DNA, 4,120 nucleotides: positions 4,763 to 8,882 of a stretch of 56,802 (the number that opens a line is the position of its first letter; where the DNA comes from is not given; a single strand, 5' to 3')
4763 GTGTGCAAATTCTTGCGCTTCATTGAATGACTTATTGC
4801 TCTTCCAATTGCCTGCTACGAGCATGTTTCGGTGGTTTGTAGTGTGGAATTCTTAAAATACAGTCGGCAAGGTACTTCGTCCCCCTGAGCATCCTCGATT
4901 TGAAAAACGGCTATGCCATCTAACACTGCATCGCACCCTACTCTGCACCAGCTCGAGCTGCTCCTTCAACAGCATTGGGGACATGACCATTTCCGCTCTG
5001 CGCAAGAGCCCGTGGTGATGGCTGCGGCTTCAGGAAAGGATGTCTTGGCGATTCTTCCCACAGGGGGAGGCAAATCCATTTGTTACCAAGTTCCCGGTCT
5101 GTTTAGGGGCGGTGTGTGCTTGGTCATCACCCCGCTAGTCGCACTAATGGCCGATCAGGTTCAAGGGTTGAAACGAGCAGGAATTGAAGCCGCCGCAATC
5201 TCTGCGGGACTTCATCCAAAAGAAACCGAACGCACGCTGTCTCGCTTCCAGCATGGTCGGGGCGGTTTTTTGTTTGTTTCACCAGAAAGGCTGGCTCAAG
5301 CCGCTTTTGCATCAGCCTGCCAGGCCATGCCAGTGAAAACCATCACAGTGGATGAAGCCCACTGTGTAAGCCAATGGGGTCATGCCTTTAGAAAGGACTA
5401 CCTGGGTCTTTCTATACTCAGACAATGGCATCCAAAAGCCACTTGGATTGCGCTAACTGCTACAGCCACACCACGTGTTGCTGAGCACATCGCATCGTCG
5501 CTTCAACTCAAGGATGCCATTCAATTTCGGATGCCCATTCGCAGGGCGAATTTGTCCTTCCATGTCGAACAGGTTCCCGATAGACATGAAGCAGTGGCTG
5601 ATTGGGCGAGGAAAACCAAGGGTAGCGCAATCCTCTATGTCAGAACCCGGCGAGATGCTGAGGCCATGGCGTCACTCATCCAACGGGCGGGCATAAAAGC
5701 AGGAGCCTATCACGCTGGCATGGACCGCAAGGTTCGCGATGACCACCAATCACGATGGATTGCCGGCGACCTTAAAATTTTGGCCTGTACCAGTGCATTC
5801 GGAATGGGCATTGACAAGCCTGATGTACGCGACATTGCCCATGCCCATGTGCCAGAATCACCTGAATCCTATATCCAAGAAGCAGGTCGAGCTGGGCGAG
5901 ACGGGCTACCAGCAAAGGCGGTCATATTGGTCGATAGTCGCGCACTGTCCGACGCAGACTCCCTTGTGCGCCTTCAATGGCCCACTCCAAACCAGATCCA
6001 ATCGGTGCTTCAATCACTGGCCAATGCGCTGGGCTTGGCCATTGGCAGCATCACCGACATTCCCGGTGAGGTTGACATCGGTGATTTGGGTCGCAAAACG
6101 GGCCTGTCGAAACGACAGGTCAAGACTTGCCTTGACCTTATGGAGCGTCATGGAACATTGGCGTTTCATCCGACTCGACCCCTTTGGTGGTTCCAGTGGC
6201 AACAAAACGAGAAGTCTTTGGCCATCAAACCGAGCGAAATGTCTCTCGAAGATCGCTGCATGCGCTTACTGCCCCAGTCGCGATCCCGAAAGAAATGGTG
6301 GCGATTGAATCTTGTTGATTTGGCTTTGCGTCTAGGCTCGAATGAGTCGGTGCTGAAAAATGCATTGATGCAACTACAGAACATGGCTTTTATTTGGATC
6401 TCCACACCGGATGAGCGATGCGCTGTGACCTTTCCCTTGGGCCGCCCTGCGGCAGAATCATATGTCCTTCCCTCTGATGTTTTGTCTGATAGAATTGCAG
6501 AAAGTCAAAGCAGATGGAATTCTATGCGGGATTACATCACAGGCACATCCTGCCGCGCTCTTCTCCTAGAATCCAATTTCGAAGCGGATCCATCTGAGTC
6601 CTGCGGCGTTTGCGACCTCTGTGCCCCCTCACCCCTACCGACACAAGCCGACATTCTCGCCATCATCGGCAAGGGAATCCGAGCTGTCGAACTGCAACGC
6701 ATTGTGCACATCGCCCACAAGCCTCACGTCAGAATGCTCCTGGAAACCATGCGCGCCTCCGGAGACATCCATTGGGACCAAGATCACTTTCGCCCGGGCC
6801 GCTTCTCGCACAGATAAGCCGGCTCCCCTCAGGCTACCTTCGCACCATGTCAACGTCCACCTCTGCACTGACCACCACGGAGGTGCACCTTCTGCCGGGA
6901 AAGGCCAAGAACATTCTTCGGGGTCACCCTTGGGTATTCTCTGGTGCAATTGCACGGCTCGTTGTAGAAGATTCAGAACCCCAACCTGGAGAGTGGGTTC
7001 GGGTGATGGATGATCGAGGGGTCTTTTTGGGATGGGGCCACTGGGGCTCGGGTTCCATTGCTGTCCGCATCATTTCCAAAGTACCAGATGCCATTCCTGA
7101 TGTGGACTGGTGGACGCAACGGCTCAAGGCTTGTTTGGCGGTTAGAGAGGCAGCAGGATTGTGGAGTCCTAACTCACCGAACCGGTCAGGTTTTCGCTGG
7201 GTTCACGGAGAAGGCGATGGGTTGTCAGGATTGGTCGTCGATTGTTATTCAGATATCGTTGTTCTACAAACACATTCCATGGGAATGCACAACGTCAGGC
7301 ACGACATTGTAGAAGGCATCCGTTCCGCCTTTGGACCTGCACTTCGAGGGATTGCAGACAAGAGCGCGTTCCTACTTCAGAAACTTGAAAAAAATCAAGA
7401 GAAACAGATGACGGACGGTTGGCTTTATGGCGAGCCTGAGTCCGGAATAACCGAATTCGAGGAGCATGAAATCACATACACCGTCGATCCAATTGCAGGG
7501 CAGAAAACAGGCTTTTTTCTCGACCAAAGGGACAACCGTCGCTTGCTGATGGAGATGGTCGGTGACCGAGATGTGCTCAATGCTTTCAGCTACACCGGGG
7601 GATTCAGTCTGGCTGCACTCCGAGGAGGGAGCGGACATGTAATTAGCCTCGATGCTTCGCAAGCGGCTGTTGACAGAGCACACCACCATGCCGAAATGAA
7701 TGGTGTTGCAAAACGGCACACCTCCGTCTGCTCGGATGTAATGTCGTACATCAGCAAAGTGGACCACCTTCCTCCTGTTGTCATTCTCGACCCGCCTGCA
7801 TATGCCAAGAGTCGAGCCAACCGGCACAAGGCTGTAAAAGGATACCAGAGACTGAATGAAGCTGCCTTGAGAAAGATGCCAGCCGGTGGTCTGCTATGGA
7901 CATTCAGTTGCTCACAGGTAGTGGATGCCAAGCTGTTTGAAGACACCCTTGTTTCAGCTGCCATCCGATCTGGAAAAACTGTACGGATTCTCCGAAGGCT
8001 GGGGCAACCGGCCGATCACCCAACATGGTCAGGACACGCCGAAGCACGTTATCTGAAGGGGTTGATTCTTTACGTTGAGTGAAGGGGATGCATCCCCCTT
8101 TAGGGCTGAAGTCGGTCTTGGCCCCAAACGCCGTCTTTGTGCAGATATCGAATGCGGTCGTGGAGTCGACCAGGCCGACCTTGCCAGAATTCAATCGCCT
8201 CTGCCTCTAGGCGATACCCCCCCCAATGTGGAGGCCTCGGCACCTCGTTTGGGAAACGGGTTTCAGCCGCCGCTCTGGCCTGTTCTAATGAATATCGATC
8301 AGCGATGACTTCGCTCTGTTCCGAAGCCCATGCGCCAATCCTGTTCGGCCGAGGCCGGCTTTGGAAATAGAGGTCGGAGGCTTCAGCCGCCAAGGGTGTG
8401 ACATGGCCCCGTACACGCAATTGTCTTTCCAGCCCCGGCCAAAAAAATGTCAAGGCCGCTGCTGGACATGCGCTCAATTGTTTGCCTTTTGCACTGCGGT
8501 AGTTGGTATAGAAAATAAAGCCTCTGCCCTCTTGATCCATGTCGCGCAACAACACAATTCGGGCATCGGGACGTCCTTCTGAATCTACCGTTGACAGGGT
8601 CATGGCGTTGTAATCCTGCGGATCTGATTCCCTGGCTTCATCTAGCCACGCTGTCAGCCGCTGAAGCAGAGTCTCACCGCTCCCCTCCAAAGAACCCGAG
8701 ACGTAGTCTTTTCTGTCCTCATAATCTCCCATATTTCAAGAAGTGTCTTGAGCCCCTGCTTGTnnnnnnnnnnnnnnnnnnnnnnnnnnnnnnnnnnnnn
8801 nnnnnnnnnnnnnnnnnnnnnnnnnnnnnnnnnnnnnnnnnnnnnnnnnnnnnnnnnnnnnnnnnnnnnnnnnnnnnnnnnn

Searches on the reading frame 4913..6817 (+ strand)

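Call 19: search_protein_families(library=pfam, proteins=[window:4913-6817:+], max_evalue=0.001)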
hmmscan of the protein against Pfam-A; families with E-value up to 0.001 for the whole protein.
window:4913-6817:+ (634 aa): 3 families
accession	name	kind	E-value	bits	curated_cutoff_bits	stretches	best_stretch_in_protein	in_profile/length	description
PF00271.37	Helicase_C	-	2.7e-22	79.6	23.5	1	233-331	12-110/110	Helicase conserved C-terminal domain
PF00270.35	DEAD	-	1.4e-21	77.4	26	1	29-190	2-164/167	DEAD/DEAH box helicase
PF16124.10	RecQ_Zn_bind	-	0.00048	21.2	25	0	530-570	23-65/66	RecQ zinc-binding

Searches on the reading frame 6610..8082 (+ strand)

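Call 19: search_protein_families(library=pfam, proteins=[window:6610-8082:+], max_evalue=0.001)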
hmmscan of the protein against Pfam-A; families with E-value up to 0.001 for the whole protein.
window:6610-8082:+ (490 aa): 3 families
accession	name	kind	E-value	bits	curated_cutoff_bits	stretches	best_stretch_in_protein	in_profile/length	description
PF10672.15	Methyltrans_SAM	-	6.7e-20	71.9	27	1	265-472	71-273/286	S-adenosylmethionine-dependent methyltransferase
PF17785.7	PUA_3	-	4.7e-19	68.4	22.6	1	92-157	1-64/64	PUA-like domain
PF09157.17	TruB-C_2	-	0.00032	21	21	1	91-152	2-53/57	Pseudouridine synthase II TruB, C-terminal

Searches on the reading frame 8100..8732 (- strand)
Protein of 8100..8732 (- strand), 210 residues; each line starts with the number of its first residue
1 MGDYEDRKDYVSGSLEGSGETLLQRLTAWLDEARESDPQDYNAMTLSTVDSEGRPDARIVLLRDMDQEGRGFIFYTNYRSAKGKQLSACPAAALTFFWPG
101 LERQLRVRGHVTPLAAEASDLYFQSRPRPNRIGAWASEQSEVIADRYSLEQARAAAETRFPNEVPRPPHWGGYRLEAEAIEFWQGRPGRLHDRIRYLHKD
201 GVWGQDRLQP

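Call 19: search_protein_families(library=pfam, proteins=[window:8100-8732:-], max_evalue=0.001)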
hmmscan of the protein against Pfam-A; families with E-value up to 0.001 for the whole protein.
window:8100-8732:- (210 aa): 3 families
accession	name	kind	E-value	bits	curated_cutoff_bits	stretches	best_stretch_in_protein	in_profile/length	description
PF01243.27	PNPOx_N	-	3.1e-22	79.6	28.1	1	39-151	10-111/120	Pyridoxamine 5'-phosphate oxidase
PF10590.14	PNP_phzG_C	-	6.7e-18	64.8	27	1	170-210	1-42/42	Pyridoxine 5'-phosphate oxidase C-terminal dimerisation region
PF12766.13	Pyridox_oxase_2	-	3.1e-11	44.2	26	1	35-112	13-97/100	Pyridoxamine 5'-phosphate oxidase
